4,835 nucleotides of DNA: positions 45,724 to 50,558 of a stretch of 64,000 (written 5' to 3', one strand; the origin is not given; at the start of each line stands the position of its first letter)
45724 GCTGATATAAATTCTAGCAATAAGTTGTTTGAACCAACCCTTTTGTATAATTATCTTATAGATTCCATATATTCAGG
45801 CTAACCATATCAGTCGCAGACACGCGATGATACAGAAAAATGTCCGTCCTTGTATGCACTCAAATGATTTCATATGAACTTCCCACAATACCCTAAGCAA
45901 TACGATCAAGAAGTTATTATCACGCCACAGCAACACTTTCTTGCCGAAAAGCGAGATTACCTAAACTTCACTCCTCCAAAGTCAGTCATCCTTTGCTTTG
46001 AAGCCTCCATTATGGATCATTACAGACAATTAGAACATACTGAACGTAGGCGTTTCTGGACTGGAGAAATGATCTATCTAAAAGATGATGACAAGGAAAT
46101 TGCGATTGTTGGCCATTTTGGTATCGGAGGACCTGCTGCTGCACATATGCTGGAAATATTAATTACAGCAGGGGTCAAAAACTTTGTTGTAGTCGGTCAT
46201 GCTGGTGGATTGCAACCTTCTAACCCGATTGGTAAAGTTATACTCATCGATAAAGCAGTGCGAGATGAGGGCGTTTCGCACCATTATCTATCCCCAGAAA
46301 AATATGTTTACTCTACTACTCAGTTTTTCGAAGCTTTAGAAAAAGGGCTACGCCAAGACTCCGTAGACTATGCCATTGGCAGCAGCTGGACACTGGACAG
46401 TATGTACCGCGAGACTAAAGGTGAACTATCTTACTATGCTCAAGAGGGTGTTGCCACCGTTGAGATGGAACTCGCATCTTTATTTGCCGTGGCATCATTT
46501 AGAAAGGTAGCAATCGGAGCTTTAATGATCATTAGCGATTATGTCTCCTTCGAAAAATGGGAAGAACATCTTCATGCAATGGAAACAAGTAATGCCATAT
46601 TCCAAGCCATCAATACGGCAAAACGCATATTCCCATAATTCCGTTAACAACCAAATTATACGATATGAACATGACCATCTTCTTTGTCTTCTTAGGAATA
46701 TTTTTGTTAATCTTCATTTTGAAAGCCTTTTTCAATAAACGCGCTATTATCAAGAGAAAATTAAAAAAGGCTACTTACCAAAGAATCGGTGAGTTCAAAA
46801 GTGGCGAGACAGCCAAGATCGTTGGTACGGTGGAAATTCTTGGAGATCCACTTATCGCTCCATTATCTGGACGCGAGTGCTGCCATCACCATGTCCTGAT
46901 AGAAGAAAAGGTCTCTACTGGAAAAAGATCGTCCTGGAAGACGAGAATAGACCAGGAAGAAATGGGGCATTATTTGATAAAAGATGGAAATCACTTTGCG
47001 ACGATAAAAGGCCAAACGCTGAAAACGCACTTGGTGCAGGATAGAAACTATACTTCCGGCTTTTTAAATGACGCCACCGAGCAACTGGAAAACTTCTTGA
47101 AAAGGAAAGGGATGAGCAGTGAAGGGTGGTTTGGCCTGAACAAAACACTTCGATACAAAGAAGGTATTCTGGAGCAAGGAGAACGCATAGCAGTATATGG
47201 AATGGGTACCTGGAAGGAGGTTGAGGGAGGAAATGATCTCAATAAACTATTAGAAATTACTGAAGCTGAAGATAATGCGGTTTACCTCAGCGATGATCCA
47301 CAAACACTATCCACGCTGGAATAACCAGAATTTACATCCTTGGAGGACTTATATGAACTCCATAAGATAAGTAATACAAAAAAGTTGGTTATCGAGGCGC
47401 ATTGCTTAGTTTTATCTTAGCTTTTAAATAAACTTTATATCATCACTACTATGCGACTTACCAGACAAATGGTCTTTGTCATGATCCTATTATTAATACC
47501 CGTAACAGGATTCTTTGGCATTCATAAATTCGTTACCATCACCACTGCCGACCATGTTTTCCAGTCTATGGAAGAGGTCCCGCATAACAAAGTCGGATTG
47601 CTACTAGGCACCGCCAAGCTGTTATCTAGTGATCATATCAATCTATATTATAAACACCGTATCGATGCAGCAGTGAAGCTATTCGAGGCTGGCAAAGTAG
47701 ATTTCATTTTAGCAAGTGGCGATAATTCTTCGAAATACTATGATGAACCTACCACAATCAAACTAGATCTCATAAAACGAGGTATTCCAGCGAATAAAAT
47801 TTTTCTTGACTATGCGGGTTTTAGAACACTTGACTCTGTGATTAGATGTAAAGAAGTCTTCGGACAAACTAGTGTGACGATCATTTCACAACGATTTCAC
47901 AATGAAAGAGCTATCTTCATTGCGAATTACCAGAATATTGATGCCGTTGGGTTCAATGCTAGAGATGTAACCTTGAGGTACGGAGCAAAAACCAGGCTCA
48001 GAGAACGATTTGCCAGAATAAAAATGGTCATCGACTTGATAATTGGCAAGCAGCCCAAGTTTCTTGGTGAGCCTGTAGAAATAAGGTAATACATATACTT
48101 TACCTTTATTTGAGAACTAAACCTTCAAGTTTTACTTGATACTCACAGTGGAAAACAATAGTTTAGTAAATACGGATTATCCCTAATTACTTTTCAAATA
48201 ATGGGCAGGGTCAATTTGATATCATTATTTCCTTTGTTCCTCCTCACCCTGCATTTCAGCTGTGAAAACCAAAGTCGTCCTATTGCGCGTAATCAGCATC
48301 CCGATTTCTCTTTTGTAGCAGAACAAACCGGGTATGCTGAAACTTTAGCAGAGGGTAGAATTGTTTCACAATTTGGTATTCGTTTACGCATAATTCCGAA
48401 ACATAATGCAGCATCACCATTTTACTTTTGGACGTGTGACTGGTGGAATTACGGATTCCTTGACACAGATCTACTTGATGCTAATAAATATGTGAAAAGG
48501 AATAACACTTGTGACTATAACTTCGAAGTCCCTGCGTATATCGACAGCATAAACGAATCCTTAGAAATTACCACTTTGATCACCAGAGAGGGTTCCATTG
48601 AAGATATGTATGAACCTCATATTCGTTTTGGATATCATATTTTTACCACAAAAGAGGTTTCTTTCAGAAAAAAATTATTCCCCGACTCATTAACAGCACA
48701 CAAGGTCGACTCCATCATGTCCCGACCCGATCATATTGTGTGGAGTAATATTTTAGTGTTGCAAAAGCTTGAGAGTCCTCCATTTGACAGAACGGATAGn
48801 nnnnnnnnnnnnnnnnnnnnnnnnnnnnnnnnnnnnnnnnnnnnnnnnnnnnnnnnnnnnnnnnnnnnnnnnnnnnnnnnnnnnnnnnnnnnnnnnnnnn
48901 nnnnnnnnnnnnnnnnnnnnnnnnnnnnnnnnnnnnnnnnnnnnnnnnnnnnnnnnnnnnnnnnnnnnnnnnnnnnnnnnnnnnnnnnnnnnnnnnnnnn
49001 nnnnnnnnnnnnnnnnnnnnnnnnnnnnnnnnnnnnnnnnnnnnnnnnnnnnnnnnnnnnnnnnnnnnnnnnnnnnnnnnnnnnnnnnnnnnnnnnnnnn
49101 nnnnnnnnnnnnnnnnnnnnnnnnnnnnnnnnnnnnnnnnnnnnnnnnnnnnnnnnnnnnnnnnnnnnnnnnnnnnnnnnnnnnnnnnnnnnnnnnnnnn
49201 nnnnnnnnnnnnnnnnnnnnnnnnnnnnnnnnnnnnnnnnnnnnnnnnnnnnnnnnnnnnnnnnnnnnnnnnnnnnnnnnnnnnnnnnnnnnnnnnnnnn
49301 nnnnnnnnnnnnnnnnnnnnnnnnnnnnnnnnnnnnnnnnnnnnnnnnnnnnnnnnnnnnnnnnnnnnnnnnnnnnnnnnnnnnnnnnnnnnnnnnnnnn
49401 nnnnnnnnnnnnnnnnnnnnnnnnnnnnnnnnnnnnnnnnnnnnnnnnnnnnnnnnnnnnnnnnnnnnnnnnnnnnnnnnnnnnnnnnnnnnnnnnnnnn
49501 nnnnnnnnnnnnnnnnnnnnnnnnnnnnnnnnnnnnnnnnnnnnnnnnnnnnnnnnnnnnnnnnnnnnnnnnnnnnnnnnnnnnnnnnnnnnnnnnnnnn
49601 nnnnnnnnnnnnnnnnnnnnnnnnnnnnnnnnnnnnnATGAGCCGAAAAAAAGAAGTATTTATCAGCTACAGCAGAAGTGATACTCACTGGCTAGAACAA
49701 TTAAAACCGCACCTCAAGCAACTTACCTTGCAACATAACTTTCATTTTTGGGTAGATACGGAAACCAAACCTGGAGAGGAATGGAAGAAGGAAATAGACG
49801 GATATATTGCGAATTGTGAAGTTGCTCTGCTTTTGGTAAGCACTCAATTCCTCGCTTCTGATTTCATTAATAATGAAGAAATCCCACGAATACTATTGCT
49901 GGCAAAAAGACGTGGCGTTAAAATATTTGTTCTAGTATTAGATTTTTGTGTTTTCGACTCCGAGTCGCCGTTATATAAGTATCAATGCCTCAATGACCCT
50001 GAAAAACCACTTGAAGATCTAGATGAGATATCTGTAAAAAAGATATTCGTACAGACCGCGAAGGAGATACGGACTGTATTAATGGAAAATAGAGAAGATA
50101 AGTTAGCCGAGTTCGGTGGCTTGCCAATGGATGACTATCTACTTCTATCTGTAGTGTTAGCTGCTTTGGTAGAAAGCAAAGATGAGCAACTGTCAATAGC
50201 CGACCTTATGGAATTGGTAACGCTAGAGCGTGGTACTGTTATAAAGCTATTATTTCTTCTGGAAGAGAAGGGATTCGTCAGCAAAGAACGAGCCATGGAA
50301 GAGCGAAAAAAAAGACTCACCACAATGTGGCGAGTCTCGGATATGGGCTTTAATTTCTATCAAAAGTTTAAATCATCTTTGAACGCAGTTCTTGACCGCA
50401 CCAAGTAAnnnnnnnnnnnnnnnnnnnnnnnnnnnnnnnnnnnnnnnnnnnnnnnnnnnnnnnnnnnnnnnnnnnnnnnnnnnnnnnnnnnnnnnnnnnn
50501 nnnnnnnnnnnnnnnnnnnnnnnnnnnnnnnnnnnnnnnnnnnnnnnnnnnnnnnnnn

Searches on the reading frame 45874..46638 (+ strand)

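Call 22: search_protein_families(library=pfam, proteins=[window:45874-46638:+], max_evalue=0.001)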
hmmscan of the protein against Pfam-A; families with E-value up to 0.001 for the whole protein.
window:45874-46638:+ (254 aa): 1 family
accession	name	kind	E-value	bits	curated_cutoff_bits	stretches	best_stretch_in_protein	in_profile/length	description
PF01048.26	PNP_UDP_1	-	7e-31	107.9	25.1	1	55-234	25-210/233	Phosphorylase superfamily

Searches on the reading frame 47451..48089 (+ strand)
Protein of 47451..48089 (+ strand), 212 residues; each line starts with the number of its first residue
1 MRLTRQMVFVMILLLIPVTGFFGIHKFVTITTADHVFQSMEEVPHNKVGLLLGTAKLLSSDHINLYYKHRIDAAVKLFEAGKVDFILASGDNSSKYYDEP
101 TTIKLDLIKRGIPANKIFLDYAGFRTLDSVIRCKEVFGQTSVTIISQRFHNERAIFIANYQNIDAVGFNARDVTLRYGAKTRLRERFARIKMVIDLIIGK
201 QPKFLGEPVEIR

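Call 22: search_protein_families(library=pfam, proteins=[window:47451-48089:+], max_evalue=0.001)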
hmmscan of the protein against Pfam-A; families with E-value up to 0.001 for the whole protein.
window:47451-48089:+ (212 aa): 1 family
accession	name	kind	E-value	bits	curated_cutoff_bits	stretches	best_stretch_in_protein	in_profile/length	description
PF02698.23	DUF218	-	1.4e-15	57.9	27.6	1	65-165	11-105/133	DUF218 domain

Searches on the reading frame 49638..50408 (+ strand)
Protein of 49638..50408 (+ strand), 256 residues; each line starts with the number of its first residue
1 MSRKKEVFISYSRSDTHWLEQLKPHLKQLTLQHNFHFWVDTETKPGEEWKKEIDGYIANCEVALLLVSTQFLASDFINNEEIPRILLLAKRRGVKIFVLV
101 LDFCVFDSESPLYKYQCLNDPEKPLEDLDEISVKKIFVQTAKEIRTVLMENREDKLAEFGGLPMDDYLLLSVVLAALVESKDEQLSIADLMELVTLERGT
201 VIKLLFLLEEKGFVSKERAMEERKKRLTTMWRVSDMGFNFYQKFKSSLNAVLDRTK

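Call 22: search_protein_families(library=pfam, proteins=[window:49638-50408:+], max_evalue=0.001)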
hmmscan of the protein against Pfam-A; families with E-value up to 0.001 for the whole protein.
window:49638-50408:+ (256 aa): 3 families
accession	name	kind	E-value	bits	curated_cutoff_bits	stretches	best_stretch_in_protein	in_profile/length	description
PF13676.11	TIR_2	-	2.7e-14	54.1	28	1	7-111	1-98/122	TIR domain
PF01582.25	TIR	-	3.9e-05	24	21.3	1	7-105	4-98/179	TIR domain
PF02002.24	TFIIE_alpha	-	0.00061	20.1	22.9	0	184-235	27-78/105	TFIIE alpha subunit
